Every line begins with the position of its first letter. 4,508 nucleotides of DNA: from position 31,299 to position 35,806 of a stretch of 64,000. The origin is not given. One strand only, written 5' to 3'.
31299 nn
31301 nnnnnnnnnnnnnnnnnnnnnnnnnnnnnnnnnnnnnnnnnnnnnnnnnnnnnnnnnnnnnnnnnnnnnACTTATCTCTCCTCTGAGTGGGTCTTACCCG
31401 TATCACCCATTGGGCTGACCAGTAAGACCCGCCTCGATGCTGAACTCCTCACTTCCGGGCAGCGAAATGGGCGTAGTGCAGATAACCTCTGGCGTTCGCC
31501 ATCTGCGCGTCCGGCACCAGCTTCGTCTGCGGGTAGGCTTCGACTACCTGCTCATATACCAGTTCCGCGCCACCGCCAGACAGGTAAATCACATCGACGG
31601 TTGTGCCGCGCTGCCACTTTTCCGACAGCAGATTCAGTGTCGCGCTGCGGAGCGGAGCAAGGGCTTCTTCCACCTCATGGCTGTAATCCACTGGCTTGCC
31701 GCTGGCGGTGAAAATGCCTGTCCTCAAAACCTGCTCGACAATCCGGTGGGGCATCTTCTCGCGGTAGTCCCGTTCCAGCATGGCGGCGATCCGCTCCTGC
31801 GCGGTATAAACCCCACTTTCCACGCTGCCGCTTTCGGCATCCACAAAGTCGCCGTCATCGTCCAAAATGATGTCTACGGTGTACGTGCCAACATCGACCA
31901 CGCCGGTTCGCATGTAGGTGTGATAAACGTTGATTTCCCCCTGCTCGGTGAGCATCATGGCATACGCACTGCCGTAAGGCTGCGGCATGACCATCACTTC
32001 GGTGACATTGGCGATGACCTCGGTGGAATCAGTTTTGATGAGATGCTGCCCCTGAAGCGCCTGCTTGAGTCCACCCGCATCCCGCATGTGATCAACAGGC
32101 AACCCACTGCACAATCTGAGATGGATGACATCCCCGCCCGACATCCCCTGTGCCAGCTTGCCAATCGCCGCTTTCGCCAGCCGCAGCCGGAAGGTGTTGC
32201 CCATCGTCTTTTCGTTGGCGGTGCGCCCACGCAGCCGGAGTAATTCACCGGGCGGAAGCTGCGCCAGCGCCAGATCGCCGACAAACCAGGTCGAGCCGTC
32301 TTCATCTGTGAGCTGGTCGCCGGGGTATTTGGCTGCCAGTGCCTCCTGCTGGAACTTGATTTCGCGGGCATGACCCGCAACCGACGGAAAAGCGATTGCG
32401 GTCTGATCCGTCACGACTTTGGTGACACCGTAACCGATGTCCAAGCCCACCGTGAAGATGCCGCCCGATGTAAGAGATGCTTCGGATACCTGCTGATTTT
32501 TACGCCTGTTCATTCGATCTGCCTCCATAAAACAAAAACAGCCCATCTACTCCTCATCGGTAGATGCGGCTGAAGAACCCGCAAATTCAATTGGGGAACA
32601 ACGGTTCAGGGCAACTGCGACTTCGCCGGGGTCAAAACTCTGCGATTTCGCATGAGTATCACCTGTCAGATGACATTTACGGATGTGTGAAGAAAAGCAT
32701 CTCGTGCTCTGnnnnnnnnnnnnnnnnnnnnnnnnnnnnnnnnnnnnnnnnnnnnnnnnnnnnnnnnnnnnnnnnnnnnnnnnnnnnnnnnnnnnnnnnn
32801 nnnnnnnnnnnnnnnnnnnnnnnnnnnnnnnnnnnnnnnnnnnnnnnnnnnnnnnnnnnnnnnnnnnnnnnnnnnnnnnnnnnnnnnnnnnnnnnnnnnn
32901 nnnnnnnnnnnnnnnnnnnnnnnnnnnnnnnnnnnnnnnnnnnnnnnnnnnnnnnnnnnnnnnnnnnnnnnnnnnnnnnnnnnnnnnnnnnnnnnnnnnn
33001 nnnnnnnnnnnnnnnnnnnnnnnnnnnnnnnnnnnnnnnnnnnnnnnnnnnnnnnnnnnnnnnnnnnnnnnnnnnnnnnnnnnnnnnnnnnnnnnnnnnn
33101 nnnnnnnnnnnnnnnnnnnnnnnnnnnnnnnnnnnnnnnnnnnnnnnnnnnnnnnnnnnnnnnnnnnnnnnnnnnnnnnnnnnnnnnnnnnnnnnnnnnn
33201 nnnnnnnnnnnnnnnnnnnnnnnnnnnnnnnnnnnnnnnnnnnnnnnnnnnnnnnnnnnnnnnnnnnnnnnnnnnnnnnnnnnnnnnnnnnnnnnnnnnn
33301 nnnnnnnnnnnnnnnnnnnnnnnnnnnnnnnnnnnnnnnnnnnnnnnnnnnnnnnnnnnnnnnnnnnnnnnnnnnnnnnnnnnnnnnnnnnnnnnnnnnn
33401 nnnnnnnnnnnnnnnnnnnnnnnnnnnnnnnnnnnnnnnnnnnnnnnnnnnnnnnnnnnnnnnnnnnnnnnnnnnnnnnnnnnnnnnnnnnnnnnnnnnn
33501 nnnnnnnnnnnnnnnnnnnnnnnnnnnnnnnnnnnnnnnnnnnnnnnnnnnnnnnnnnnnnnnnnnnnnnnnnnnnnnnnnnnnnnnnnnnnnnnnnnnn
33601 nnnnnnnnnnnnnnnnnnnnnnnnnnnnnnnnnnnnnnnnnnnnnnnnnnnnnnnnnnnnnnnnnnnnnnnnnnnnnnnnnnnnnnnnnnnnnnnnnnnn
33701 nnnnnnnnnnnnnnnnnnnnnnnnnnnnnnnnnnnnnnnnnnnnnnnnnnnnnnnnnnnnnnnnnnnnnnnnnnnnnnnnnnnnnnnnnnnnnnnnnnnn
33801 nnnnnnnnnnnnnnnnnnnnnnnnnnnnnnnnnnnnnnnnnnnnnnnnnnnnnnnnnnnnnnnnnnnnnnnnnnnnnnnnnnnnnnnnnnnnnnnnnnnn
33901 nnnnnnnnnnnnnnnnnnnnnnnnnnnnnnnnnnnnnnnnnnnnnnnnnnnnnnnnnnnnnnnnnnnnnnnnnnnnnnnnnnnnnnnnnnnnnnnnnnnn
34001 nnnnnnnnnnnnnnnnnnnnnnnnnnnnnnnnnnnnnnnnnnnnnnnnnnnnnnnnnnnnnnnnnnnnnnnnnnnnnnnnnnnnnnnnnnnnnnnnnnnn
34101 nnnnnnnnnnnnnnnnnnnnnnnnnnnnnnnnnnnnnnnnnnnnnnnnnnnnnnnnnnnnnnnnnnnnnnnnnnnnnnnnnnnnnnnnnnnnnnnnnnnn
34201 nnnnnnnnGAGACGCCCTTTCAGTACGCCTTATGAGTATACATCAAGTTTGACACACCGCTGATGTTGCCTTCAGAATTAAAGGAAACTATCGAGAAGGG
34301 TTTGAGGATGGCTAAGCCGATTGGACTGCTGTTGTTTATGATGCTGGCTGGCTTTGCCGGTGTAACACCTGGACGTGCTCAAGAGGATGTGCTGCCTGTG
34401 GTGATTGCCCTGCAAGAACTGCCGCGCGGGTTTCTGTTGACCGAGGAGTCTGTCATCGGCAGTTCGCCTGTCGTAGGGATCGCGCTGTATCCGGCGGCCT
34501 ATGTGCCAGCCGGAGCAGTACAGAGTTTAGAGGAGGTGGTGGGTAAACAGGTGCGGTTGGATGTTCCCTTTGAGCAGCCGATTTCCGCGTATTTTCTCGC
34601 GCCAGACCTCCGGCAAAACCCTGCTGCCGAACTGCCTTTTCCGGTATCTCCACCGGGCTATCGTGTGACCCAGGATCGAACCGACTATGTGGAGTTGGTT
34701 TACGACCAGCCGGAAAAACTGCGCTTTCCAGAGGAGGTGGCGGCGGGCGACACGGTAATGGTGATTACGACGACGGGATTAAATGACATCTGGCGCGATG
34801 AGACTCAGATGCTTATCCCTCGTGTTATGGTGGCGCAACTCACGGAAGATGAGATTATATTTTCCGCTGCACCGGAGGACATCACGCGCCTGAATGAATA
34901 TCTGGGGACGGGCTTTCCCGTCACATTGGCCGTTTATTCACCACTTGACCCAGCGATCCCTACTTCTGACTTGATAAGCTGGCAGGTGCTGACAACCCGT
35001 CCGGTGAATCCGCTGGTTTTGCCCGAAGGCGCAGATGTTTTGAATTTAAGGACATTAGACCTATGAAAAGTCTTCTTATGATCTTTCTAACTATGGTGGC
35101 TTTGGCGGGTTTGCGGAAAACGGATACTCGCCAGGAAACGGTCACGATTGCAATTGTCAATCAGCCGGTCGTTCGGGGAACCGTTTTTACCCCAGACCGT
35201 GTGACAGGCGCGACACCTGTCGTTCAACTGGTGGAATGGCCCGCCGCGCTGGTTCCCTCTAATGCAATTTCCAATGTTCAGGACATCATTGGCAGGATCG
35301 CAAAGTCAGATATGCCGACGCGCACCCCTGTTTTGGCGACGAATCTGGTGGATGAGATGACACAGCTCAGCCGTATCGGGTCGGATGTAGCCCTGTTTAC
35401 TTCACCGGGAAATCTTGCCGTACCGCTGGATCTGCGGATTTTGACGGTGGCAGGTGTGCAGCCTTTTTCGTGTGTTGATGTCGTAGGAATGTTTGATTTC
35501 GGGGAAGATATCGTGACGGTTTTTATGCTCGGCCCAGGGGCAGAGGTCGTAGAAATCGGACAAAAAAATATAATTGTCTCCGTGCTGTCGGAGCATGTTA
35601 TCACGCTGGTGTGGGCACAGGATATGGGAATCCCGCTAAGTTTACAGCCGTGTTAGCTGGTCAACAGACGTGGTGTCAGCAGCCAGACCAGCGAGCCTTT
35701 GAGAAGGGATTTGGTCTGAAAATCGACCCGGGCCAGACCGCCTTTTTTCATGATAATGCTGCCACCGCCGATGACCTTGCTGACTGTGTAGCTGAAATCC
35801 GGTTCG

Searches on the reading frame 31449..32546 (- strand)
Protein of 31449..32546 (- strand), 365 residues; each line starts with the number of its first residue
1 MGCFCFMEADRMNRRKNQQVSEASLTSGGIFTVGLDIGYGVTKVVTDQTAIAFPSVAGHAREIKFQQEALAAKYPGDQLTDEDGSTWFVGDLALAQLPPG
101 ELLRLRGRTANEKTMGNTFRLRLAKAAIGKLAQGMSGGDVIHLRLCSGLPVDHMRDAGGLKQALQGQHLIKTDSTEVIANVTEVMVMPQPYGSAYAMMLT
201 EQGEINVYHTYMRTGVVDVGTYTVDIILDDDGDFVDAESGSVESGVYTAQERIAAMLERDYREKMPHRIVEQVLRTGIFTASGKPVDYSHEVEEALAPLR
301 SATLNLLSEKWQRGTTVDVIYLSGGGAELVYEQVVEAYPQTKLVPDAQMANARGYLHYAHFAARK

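Call 9: search_protein_families(library=pfam, proteins=[window:31449-32546:-], max_evalue=0.01)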
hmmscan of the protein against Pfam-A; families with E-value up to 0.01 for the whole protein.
window:31449-32546:- (365 aa): 2 families
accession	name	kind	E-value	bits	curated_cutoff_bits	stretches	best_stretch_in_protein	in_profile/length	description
PF17989.7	ALP_N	-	6.4e-20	72.3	26.3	1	34-192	1-148/148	Actin like proteins N terminal domain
PF21522.3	MreB-like_C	-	3e-14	54.1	27.8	1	216-334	1-121/123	Archaeal actin homologue MreB-like, C-terminal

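Call 10: search_protein_families(library=phrogs, proteins=[window:31449-32546:-], max_evalue=0.001)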
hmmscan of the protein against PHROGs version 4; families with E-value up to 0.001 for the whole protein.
window:31449-32546:- (365 aa): 1 family
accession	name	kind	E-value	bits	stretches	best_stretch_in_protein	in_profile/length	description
phrog_691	-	DNA, RNA and nucleotide metabolism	8.7e-49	167.4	1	32-361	5-324/329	partition protein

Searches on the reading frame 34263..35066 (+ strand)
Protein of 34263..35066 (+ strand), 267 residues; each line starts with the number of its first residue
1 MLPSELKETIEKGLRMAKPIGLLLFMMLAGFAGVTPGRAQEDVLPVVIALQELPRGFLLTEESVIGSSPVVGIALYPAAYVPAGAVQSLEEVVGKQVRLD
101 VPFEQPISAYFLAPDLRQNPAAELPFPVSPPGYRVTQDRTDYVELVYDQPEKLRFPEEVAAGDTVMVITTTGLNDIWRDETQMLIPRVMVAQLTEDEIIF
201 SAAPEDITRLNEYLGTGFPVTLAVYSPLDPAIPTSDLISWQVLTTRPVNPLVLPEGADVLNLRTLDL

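Call 17: search_protein_families(library=pfam, proteins=[window:34263-35066:+], max_evalue=0.001)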
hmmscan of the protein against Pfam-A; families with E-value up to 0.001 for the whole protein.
window:34263-35066:+ (267 aa): 0 families

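Call 67: search_protein_families(library=ncbifam, proteins=[window:34263-35066:+], max_evalue=0.01)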
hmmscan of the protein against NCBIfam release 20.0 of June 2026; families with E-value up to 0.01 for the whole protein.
window:34263-35066:+ (267 aa): 1 family
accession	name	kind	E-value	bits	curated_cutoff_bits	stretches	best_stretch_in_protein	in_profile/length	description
TIGR03177.1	pilus_cpaB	equivalog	0.0038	16.5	71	1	37-114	30-100/262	Flp pilus assembly protein CpaB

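Call 68: search_protein_families(library=phrogs, proteins=[window:34263-35066:+], max_evalue=0.01)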
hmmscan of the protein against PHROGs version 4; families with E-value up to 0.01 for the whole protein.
window:34263-35066:+ (267 aa): 0 families

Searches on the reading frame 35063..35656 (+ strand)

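Call 17: search_protein_families(library=pfam, proteins=[window:35063-35656:+], max_evalue=0.001)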
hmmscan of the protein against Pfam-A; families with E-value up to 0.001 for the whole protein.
window:35063-35656:+ (197 aa): 1 family
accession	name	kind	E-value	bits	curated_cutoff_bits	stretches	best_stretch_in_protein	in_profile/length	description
PF08666.17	SAF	-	1.4e-05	26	21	1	28-96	2-63/63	SAF domain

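Call 68: search_protein_families(library=phrogs, proteins=[window:35063-35656:+], max_evalue=0.01)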
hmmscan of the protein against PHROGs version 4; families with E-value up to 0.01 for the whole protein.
window:35063-35656:+ (197 aa): 0 families
